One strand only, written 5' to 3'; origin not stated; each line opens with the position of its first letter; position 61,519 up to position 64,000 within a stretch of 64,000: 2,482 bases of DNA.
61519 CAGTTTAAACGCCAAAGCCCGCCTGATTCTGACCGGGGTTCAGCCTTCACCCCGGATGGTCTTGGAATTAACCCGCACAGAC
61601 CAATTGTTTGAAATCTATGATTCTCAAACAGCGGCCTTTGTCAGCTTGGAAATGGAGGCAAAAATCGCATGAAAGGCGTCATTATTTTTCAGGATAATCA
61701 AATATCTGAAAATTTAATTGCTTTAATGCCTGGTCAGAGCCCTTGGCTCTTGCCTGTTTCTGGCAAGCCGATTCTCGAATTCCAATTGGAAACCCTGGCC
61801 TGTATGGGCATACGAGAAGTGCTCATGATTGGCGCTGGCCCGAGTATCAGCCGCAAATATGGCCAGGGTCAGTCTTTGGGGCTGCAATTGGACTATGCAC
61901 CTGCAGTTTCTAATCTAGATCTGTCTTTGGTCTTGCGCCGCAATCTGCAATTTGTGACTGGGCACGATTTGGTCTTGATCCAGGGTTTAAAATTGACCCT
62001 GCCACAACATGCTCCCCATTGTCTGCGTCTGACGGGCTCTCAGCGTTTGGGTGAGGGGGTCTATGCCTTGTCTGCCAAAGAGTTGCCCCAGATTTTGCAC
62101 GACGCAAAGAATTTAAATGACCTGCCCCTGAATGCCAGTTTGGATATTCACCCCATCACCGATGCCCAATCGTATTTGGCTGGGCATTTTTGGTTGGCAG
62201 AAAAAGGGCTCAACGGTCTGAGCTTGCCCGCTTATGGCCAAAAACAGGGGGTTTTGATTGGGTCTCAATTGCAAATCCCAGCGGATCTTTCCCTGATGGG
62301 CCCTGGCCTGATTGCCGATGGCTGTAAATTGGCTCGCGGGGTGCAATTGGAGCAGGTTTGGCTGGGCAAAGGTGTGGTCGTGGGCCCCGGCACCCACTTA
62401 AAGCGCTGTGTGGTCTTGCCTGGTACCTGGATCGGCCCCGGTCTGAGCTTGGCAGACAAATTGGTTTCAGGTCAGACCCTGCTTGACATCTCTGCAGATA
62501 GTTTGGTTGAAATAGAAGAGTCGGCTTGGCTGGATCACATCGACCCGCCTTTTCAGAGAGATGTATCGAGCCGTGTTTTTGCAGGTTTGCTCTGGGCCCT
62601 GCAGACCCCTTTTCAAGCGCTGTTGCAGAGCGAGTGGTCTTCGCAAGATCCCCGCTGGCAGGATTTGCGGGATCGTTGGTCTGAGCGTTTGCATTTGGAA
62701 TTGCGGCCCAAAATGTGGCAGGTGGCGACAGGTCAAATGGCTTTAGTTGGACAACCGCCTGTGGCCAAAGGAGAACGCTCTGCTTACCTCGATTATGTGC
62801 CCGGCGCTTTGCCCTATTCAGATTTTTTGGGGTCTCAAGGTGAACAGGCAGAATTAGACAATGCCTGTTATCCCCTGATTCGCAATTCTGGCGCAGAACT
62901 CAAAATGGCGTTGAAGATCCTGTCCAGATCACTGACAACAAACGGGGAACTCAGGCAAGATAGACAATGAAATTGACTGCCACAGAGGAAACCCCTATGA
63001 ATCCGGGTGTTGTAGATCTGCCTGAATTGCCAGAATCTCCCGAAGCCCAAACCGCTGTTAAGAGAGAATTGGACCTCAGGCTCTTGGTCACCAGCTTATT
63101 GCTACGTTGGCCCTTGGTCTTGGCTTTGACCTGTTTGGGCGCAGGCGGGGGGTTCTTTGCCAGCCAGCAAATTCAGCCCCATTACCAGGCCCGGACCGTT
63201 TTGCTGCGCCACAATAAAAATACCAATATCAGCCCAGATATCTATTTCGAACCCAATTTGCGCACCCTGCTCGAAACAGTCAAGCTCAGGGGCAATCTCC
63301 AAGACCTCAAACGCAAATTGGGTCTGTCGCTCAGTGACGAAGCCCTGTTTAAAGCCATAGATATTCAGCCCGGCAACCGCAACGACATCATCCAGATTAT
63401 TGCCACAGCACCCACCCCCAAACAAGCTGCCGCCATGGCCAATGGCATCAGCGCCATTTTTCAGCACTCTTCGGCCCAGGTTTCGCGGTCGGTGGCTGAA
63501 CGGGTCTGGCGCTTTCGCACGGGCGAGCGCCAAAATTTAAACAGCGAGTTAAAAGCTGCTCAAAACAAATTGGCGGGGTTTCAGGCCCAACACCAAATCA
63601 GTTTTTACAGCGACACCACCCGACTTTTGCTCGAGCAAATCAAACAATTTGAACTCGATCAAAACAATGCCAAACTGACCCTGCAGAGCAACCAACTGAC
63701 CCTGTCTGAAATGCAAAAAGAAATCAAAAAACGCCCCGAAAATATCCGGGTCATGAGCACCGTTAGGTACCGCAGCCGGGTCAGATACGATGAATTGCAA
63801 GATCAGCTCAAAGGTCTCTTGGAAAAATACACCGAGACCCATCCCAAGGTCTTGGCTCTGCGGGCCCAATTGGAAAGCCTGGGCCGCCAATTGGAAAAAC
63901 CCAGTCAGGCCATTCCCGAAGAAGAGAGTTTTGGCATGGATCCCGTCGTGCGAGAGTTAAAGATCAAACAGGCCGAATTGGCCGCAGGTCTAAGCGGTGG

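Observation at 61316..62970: STAS gene start/stop-overlapped (ATGA) with a pseudoenzyme gene and then a chain-length determinant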

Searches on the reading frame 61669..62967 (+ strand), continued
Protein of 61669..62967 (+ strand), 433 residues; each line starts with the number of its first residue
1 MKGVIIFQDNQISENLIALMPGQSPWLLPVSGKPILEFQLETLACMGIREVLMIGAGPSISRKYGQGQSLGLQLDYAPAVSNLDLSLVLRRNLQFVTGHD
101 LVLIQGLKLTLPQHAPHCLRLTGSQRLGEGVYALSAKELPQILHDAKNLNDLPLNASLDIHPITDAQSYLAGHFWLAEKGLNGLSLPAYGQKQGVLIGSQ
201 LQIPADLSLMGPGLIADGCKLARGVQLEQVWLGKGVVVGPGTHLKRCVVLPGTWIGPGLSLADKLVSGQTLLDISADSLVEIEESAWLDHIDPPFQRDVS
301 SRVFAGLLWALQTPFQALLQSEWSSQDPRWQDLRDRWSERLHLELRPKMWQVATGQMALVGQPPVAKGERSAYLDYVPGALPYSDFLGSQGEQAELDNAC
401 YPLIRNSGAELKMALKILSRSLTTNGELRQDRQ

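Call 48: search_protein_families(library=pfam, proteins=[L014:7886-8320:+, L018:7742-8176:+, L012:6284-6793:+, L016:7364-8431:+, L020:7413-8549:+, L015:4863-5900:+, L015:5900-7045:+, L016:8434-10458:+, L016:3429-4820:+, L016:11501-12859:+], max_evalue=0.01)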
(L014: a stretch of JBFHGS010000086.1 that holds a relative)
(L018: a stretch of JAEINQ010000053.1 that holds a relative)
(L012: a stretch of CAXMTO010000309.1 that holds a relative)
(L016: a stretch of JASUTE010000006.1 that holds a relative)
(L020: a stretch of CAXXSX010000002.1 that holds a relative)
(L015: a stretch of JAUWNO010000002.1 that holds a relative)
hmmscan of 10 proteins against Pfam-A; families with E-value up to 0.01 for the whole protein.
L014:7886-8320:+ (145 aa): 2 families
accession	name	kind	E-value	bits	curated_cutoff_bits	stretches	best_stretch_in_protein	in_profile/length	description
PF13581.12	HATPase_c_2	-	1.5e-23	83.6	27.4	1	41-140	25-127/127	Histidine kinase-like ATPase domain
PF02518.31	HATPase_c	-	7.7e-05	23.5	26.4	1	48-141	6-108/111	Histidine kinase-, DNA gyrase B-, and HSP90-like ATPase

L018:7742-8176:+ (145 aa): 2 families
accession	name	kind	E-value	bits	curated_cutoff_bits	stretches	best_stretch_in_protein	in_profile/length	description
PF13581.12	HATPase_c_2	-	4.3e-24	85.4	27.4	1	24-137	8-127/127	Histidine kinase-like ATPase domain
PF02518.31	HATPase_c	-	1.3e-05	26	26.4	1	46-136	6-106/111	Histidine kinase-, DNA gyrase B-, and HSP90-like ATPase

L012:6284-6793:+ (170 aa): 2 families
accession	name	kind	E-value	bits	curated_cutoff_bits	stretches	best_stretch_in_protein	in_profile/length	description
PF13581.12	HATPase_c_2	-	3.1e-18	66.4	27.4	1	41-162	7-127/127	Histidine kinase-like ATPase domain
PF02518.31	HATPase_c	-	2e-05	25.4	26.4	1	72-149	7-92/111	Histidine kinase-, DNA gyrase B-, and HSP90-like ATPase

L016:7364-8431:+ (356 aa): 3 families
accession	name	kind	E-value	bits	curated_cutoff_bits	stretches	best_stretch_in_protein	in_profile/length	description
PF00534.26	Glycos_transf_1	-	1.6e-08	34.7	26.4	1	146-293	9-169/172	Glycosyl transferases group 1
PF13692.12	Glyco_trans_1_4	-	2.7e-07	31.4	27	1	175-281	35-141/142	Glycosyl transferases group 1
PF13524.12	Glyco_trans_1_2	-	0.00012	22.4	25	1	200-298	28-130/144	Glycosyl transferase-like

L020:7413-8549:+ (379 aa): 0 families

L015:4863-5900:+ (346 aa): 2 families
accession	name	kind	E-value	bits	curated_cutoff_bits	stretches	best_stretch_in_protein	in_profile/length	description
PF00534.26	Glycos_transf_1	-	1.4e-06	28.4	26.4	1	125-276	5-170/172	Glycosyl transferases group 1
PF13692.12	Glyco_trans_1_4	-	9.2e-06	26.4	27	1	157-263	35-141/142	Glycosyl transferases group 1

L015:5900-7045:+ (382 aa): 1 family
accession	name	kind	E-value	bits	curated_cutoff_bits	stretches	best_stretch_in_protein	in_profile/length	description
PF01663.27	Phosphodiest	-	7.9e-17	62.3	23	1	45-343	47-341/342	Type I phosphodiesterase / nucleotide pyrophosphatase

L016:8434-10458:+ (675 aa): 1 family
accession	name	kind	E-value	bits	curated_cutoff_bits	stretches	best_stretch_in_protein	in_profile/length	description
PF22481.1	DUF6985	-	0.0051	17.8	24.5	1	133-201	28-93/148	Domain of unknown function (DUF6985)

L016:3429-4820:+ (464 aa): 3 families
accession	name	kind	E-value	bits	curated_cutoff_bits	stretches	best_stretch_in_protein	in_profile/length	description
PF03808.19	Glyco_tran_WecG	-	3.3e-68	229.2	27.4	1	274-440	2-168/168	Glycosyl transferase WecG/TagA/CpsF family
PF02397.22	Bac_transf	-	4.5e-08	33.3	27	1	114-206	84-178/179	Bacterial sugar transferase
PF22882.2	GT-D-like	-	0.0032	17.3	27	1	317-405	128-208/210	GT-D fold-like domain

L016:11501-12859:+ (453 aa): 1 family
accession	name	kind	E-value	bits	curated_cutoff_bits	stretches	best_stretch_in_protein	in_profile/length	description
PF04932.20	Wzy_C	-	3.5e-11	43.6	31.7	1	222-368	2-149/149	O-Antigen ligase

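Call 59: find_homologous_proteins(query=A3, max_evalue=1e-10)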
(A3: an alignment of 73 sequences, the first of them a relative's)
Query A3 (73 sequences) (433 aa, profile of the alignment): 24 proteins with E <= 1e-10 among 8000 candidates.
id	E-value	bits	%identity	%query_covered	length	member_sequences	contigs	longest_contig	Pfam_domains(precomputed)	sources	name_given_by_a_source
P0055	2.8e-172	592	21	94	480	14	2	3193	PF00132.31,PF25087.2,PF25084.2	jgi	-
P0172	2.8e-161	555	22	70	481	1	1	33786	PF00483.30,PF25087.2,PF25084.2,PF02397.23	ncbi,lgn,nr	ncbi:MAG: NDP-sugar synthase [Candidatus Cloacimonetes bacterium]|nr:NDP-sugar synthase [Candidatus 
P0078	4.6e-161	555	20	92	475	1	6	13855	PF00483.30,PF00132.31,PF25087.2,PF25084.2,PF02397.23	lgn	-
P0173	1.1e-156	540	22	86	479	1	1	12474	PF00132.31,PF25087.2,PF25084.2,PF02397.23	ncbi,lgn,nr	ncbi:MAG: sugar transferase [Candidatus Cloacimonetes bacterium]|nr:sugar transferase [Candidatus Cl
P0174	6.5e-154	531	22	62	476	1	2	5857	PF25087.2,PF25084.2,PF02397.23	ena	-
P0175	2.5e-153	529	22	69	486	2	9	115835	PF00132.31,PF25087.2,PF25084.2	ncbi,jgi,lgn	jgi:NDP-sugar pyrophosphorylase family protein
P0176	1.8e-152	526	18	93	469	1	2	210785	PF00483.30,PF00132.31,PF25087.2,PF25084.2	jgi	jgi:Nucleotidyl transferase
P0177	1.5e-151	523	20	97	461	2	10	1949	PF00132.31,PF25087.2,PF25084.2,PF02397.23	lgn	-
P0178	4.1e-147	509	21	59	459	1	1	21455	PF00483.30,PF00132.31,PF25087.2,PF25084.2,PF02397.23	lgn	-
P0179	3.1e-144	499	19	88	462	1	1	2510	PF00483.30,PF00132.31,PF25087.2,PF25084.2,PF02397.23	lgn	-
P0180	6.6e-143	495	20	60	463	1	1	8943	PF00132.31,PF25087.2,PF25084.2,PF02397.23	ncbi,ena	-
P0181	2.6e-128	447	19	93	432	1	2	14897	PF00483.30,PF00132.31,PF25087.2,PF25084.2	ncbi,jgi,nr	ncbi:MAG: sugar phosphate nucleotidyltransferase [Candidatus Delongbacteria bacterium]|jgi:NDP-sugar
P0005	4.0e-105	370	40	98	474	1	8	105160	PF25084.2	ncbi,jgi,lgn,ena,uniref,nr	ncbi:hypothetical protein COW36_10665 [bacterium (Candidatus Blackallbacteria) CG17_big_fil_post_rev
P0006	2.0e-103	365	40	99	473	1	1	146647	-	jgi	jgi:hypothetical protein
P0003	3.8e-95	337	63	100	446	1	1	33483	PF25084.2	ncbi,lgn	ncbi:MAG: hypothetical protein AB7I41_10760 [Candidatus Sericytochromatia bacterium]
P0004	5.7e-93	330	42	98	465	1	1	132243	-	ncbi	ncbi:MAG: hypothetical protein ACO1RX_20835 [Candidatus Sericytochromatia bacterium]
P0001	4.3e-91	324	100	100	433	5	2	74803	-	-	-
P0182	7.8e-90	320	21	52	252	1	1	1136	PF00483.30,PF00132.31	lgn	-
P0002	2.8e-88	315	89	100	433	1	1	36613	-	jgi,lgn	jgi:hypothetical protein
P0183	5.1e-17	80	35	12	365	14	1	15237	PF00483.30,PF00132.31,PF25087.2,PF25084.2,PF24894.2,PF12804.14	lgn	-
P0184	8.7e-16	76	44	6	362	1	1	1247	PF00483.30,PF00132.31,PF25087.2,PF25084.2,PF24894.2,PF12804.14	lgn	-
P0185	2.2e-15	74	37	12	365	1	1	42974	PF00483.30,PF00132.31,PF25087.2,PF25247.2,PF25084.2,PF24894.2,PF12804.14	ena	-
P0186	2.4e-15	74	35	12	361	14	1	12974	PF00483.30,PF14602.13,PF00132.31,PF25087.2,PF25084.2,PF24894.2,PF12804.14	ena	-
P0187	2.7e-12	64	31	8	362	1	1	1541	PF00483.30,PF00132.31,PF25087.2,PF25084.2,PF12804.14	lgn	-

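Call 67: predict_structure(alignment_id=A3)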
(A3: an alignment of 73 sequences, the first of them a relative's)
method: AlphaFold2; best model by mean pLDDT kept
length: 433 residues; sequences in the alignment: 73
mean_pLDDT: 91.8   pTM: 0.83
mean pLDDT of the five models: 91.8, 91.7, 91.7, 91.5, 91.0
residues with pLDDT >= 90: 340; 70-90: 79; 50-70: 10; < 50: 4
segments of 3 or more residues with pLDDT < 50: 431-433
pLDDT, mean of each block of 10 residues (from residue 1): 94 92 94 96 95 95 92 95 86 96 97 81 95 96 89 94 97 93 84 95 96 96 98 97 98 97 97 97 95 76 97 94 83 91 95 94 91 87 94 93 83 94 66 41
secondary structure, 60 per line:
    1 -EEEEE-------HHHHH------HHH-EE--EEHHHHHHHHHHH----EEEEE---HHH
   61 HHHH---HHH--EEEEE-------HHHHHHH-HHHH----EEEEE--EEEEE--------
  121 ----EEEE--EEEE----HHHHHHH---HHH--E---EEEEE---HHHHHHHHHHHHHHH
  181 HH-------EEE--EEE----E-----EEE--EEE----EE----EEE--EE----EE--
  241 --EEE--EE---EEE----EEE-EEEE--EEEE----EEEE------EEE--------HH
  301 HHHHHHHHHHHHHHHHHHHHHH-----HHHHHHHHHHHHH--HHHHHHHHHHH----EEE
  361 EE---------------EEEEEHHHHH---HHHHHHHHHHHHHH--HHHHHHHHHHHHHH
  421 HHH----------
elements in order: E2-6 H14-18 H35-45 E50-54 H58-64 E73-77 H85-91 H93-96 E101-105 E108-112 E125-128 E131-134 H139-145 E158-162 H166-182 E190-192 E195-197 E208-210 E213-215 E226-228 E243-245 E253-255 E260-262 E264-267 E270-273 E278-281 E288-290 H299-322 H328-340 H343-353 E358-362 E378-382 H383-387 H391-404 H407-423

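Call 70: fold_search(model_id=the predicted structure, library=pdb)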
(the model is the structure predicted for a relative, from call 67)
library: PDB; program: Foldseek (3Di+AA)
matches with E <= 10: 905; with E <= 0.001: 307
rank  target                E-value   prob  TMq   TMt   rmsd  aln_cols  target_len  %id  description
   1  8x7s_A                1.9e-14  1.00  0.51  0.57   6.9       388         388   14  Crystal structure of tlr0611 (released 2024-11-27)
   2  8x7s_C                4.0e-14  1.00  0.53  0.60   5.5       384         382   14  Crystal structure of tlr0611 (released 2024-11-27)
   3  8x7s_B                9.6e-14  1.00  0.53  0.59   6.7       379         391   14  Crystal structure of tlr0611 (released 2024-11-27)
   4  9hve_I                8.0e-10  1.00  0.42  0.30  24.0       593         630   11  Native human eIF2-eIF2B complex (released 2025-11-19)
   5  8yre_E                8.9e-10  1.00  0.45  0.54   7.0       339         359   15  Crystal structure of Arabidopsis VTC1-KJC2 (released 2025-04-02)
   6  8yre_F                9.4e-10  1.00  0.46  0.55   6.5       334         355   15  Crystal structure of Arabidopsis VTC1-KJC2 (released 2025-04-02)
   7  8yre_D                1.1e-09  1.00  0.46  0.54   7.0       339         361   14  Crystal structure of Arabidopsis VTC1-KJC2 (released 2025-04-02)
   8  7x8j_A                2.2e-09  1.00  0.46  0.54   8.0       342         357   14  Arabidopsis GDP-D-mannose pyrophosphorylase (VTC1) structure (unliganded) (released 2022-05-18)
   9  7x8k_A                2.6e-09  1.00  0.44  0.51   7.7       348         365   14  Arabidopsis GDP-D-mannose pyrophosphorylase (VTC1) structure (product-bound) (released 2022-05-18)
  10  7d74_G                3.6e-09  1.00  0.39  0.45   8.0       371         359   18  Cryo-EM structure of GMPPA/GMPPB complex bound to GTP (state II) (released 2021-05-19)
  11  9hvd_J                3.6e-09  1.00  0.37  0.37  10.4       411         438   11  Native human P-eIF2-eIF2B complex (released 2025-11-19)
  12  7x8k_C                4.0e-09  1.00  0.46  0.55   8.0       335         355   14  Arabidopsis GDP-D-mannose pyrophosphorylase (VTC1) structure (product-bound) (released 2022-05-18)
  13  7x8j_B                5.5e-09  1.00  0.47  0.56   7.4       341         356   14  Arabidopsis GDP-D-mannose pyrophosphorylase (VTC1) structure (unliganded) (released 2022-05-18)
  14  6o85_A                6.9e-09  1.00  0.39  0.40   9.4       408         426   12  Electron cryo-microscopy of the eukaryotic translation initiation factor 2B bound to eukaryotic translation initiation (released 2019-05-15)
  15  7x8k_B                7.2e-09  1.00  0.45  0.52   7.0       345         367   14  Arabidopsis GDP-D-mannose pyrophosphorylase (VTC1) structure (product-bound) (released 2022-05-18)
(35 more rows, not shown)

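Call 81: search_protein_families(library=ncbifam, proteins=[L009:10835-12844:+, L009:12844-13890:+], max_evalue=0.001)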
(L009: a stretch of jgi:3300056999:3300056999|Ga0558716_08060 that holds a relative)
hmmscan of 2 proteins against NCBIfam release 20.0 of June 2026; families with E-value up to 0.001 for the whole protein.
L009:10835-12844:+ (670 aa): 7 families
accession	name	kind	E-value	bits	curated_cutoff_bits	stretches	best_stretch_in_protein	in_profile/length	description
TIGR03007.1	pepcterm_ChnLen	equivalog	3.9e-38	130.9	278.85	1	116-475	108-475/498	XrtA system polysaccharide chain length determinant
TIGR03017.1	EpsF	equivalog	4e-19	68.6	422.75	1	115-447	117-428/444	chain length determinant protein EpsF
TIGR01005.1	eps_transp_fam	subfamily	1.4e-05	23.5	411.7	0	121-444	146-459/754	exopolysaccharide transport protein family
TIGR01006.1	polys_exp_MPA1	subfamily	4.7e-05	22.9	296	0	24-162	7-151/226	CspC family polysaccharide chain length determinant protein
NF045487.1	ASRP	equivalog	6.3e-05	21.8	300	1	229-387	322-479/593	archaea-specific SMC-related protein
TIGR02168.1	SMC_prok_B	equivalog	9.9e-05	20.2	567.35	1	181-388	237-933/1181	chromosome segregation protein SMC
TIGR02169.1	SMC_prok_A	equivalog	0.00011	20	729.4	1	174-389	286-911/1165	chromosome segregation protein SMC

L009:12844-13890:+ (349 aa): 5 families
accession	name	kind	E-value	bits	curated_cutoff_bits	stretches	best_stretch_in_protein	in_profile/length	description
NF011658.0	PRK15078.1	subfamily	5.9e-33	114.1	333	1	85-334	116-367/380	polysaccharide export protein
TIGR03028.1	EpsE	equivalog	2.2e-32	112.3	262.65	2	66-263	4-194/239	polysaccharide export protein EpsE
TIGR03027.2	pepcterm_export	equivalog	1e-31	109.9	180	2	66-228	5-166/169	XrtA/PEP-CTERM system exopolysaccharide export protein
NF041843.1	EpsY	equivalog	9.1e-15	54.4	320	1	65-173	54-161/211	exopolysaccharide export protein EpsY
NF011722.0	PRK15175.1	equivalog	2.1e-09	36.7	456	1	89-322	107-340/355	Vi polysaccharide ABC transporter protein VexA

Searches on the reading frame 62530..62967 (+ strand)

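Call 15: search_protein_families(library=pfam, proteins=[window:62530-62967:+], max_evalue=1)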
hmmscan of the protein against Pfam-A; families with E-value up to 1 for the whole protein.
window:62530-62967:+ (146 aa): 1 family
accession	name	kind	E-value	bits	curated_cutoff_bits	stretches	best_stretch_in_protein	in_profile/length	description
PF02397.22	Bac_transf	-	0.029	14.3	27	1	40-82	73-114/179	Bacterial sugar transferase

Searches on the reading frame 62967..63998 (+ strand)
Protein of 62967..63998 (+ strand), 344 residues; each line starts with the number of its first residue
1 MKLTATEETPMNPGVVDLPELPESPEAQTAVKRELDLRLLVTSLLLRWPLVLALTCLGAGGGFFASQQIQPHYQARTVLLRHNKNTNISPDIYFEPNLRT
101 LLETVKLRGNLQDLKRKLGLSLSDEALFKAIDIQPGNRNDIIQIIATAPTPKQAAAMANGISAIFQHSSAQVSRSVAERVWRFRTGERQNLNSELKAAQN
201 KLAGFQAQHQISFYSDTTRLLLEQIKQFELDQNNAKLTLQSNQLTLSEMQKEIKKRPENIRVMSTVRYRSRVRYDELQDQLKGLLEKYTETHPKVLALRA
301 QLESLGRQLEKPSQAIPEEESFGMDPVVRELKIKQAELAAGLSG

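Call 3: search_protein_families(library=pfam, proteins=[window:62967-63998:+], max_evalue=0.01)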
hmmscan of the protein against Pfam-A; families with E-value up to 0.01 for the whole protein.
window:62967-63998:+ (344 aa): 1 family
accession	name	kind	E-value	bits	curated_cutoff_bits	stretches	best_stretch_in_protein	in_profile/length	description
PF02706.20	Wzz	-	6.2e-07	30.1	25.5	1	34-103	2-63/91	Chain length determinant protein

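Call 5: search_protein_families(library=ncbifam, proteins=[window:62967-63998:+], max_evalue=0.1)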
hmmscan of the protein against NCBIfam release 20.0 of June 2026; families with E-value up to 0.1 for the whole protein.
window:62967-63998:+ (344 aa): 7 families
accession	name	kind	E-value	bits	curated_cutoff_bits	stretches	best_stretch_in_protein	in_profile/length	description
TIGR03007.1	pepcterm_ChnLen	equivalog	5.4e-21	74.4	278.85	1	126-342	108-326/498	XrtA system polysaccharide chain length determinant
TIGR03017.1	EpsF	equivalog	7.6e-10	38.1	422.75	1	125-318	117-307/444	chain length determinant protein EpsF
TIGR01006.1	polys_exp_MPA1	subfamily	2.5e-05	23.8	296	1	29-174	6-153/226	CspC family polysaccharide chain length determinant protein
TIGR02168.1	SMC_prok_B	equivalog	0.0069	14.1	567.35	1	189-314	815-938/1181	chromosome segregation protein SMC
TIGR02169.1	SMC_prok_A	equivalog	0.013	13.1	729.4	1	186-313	769-896/1165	chromosome segregation protein SMC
NF004496.1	PRK05842.1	equivalog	0.02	14.1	250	1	218-289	34-107/271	flagellar hook assembly protein FlgD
TIGR01010.1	BexC_CtrB_KpsE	subfamily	0.044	12.9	437.5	1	219-320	166-269/362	polysaccharide export inner-membrane protein, BexC/CtrB/KpsE family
